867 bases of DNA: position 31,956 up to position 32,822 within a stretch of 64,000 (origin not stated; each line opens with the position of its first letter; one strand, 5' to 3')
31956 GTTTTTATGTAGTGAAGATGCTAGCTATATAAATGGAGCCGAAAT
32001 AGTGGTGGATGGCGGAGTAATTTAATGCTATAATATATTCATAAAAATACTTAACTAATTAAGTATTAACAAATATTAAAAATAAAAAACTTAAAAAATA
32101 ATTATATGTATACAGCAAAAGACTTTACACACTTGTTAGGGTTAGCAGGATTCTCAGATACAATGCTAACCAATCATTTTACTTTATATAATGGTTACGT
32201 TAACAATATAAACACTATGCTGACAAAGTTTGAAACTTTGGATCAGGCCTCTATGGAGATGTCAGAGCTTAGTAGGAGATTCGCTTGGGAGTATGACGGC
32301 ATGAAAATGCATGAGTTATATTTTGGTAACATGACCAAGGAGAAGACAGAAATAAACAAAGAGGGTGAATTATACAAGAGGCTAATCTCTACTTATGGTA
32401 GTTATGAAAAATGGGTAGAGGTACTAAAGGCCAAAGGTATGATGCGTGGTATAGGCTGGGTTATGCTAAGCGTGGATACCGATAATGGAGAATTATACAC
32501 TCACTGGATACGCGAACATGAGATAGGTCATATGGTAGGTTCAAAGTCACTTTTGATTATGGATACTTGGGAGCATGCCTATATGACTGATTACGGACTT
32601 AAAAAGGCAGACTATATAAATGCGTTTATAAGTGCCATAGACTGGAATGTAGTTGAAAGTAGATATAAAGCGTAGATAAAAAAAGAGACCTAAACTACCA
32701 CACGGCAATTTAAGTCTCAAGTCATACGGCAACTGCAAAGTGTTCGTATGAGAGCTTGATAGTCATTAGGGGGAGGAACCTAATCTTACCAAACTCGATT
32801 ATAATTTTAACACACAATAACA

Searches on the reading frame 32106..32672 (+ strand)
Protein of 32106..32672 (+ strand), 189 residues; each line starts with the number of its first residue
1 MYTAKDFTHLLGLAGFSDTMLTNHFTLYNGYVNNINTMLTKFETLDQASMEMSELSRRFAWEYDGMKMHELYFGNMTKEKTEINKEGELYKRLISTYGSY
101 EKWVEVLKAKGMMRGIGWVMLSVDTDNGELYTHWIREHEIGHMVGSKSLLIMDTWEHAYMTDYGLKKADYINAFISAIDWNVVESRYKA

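Call 33: search_protein_families(library=pfam, proteins=[window:32106-32672:+], max_evalue=0.01)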
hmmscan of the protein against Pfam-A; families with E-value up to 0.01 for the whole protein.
window:32106-32672:+ (189 aa): 2 families
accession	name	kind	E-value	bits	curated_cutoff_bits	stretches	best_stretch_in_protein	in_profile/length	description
PF02777.23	Sod_Fe_C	-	6.5e-24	84.4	20.9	1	86-186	2-102/102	Iron/manganese superoxide dismutases, C-terminal domain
PF00081.27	Sod_Fe_N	-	8e-05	23.5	27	1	19-77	22-82/82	Iron/manganese superoxide dismutases, alpha-hairpin domain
